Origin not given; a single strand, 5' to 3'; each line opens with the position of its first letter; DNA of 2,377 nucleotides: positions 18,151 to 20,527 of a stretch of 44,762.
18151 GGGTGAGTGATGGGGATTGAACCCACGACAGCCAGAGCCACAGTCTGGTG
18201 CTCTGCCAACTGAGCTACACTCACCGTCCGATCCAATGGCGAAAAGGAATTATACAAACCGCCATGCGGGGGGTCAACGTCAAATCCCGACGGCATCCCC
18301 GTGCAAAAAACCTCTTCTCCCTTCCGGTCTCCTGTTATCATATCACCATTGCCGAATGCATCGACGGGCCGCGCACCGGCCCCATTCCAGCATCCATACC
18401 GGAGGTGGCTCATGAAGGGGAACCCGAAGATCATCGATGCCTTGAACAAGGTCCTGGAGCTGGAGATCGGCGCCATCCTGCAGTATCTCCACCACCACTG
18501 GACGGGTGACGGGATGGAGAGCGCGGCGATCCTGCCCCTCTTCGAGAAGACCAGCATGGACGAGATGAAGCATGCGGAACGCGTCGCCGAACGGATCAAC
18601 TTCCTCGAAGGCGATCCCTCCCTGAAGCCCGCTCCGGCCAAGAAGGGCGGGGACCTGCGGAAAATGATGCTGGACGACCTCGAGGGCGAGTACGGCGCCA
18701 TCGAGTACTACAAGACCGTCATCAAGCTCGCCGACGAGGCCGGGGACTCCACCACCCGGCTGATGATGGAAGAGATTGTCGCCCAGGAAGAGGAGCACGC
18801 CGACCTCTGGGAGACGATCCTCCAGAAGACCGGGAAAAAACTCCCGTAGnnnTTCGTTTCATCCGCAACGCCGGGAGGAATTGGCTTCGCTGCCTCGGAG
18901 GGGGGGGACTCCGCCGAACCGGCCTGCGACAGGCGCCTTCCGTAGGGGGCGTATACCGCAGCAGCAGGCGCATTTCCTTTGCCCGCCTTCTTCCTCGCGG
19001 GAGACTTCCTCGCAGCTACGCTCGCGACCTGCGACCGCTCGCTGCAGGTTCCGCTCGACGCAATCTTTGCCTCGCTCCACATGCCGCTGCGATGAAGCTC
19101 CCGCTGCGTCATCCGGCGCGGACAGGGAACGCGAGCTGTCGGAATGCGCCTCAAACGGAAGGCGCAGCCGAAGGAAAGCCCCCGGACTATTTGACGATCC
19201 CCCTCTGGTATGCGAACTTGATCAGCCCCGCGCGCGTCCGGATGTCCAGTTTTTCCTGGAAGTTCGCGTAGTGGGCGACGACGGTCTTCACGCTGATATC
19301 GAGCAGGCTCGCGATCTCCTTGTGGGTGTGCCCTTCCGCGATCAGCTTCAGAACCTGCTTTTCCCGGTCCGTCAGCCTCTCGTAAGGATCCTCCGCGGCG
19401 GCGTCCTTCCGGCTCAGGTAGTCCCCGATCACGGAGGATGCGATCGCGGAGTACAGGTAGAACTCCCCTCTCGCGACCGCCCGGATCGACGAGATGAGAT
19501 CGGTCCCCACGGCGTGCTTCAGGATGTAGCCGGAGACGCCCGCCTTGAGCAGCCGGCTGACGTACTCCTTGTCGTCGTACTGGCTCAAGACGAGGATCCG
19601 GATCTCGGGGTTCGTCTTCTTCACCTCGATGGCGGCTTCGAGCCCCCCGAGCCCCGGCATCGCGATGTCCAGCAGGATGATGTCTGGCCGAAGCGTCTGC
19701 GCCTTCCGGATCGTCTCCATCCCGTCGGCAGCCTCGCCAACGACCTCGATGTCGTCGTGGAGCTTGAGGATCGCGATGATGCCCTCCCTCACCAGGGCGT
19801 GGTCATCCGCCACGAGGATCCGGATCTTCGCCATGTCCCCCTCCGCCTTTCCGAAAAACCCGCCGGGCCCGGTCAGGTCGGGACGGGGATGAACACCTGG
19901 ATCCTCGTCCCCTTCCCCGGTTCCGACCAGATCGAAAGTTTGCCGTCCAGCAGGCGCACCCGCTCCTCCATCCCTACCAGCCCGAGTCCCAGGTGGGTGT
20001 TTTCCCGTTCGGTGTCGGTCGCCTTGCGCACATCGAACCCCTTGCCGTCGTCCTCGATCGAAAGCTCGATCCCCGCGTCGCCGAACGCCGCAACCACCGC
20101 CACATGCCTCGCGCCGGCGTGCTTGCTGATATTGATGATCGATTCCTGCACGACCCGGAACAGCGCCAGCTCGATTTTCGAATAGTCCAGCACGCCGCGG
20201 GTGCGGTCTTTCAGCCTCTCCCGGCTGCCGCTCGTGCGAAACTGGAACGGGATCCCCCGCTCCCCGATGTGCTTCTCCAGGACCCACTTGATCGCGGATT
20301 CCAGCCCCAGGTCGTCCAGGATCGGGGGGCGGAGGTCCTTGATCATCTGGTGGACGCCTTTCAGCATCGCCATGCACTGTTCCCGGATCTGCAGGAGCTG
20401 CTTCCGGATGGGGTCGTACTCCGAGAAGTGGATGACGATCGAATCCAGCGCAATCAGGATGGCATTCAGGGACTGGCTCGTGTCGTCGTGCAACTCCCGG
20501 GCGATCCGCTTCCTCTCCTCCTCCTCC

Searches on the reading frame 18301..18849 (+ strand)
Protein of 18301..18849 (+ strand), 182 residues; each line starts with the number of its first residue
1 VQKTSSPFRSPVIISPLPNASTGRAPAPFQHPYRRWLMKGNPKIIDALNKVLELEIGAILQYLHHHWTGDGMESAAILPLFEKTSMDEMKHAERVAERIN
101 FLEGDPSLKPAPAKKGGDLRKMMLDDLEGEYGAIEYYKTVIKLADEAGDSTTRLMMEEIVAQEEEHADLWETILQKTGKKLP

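Call 19: search_protein_families(library=pfam, proteins=[window:18301-18849:+], max_evalue=0.001)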
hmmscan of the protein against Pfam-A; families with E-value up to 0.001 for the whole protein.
window:18301-18849:+ (182 aa): 3 families
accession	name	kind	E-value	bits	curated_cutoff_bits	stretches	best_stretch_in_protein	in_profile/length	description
PF00210.30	Ferritin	-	8.4e-31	107.2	24.5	1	45-177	1-139/142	Ferritin-like domain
PF02915.23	Rubrerythrin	-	1.4e-06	29.1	22.8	1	73-171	27-134/137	Rubrerythrin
PF03232.19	COQ7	-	2.6e-05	24.4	23.5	1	121-178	5-60/169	Ubiquinone biosynthesis protein COQ7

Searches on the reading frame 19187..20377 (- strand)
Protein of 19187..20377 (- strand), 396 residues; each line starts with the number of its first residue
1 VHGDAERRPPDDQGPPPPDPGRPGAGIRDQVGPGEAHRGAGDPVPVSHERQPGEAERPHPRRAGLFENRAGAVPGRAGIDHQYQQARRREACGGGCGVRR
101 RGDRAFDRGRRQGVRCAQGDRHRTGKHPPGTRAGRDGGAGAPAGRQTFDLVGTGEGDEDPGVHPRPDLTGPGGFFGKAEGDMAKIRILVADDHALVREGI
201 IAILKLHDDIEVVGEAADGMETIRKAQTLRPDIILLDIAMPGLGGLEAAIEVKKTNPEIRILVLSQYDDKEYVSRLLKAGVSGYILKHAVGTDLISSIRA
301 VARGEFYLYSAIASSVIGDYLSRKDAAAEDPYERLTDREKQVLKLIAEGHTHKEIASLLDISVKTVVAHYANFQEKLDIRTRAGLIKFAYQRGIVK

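Call 19: search_protein_families(library=pfam, proteins=[window:19187-20377:-], max_evalue=0.001)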
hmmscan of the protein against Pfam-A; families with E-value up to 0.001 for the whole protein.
window:19187-20377:- (396 aa): 7 families
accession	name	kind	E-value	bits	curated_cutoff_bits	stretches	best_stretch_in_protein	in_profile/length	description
PF00072.30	Response_reg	-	7.3e-25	87.7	30.2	1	187-298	1-110/111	Response regulator receiver domain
PF00196.25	GerE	-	1.2e-15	57.3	23.5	1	334-389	2-57/57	Bacterial regulatory proteins, luxR family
PF08281.18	Sigma70_r4_2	-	4.2e-07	29.9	25.7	1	333-366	9-43/54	Sigma-70, region 4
PF04545.22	Sigma70_r4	-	3.2e-05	23.8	24.1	1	334-366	4-37/50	Sigma-70, region 4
PF13384.12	HTH_23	-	3.8e-05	23.8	24.6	1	341-374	9-42/50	Homeodomain-like domain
PF02796.21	HTH_7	-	0.00037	21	23.8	0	340-366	12-38/45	Helix-turn-helix domain of resolvase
PF13551.12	HTH_29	-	0.00066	20.2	28.1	0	340-369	2-32/64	Winged helix-turn helix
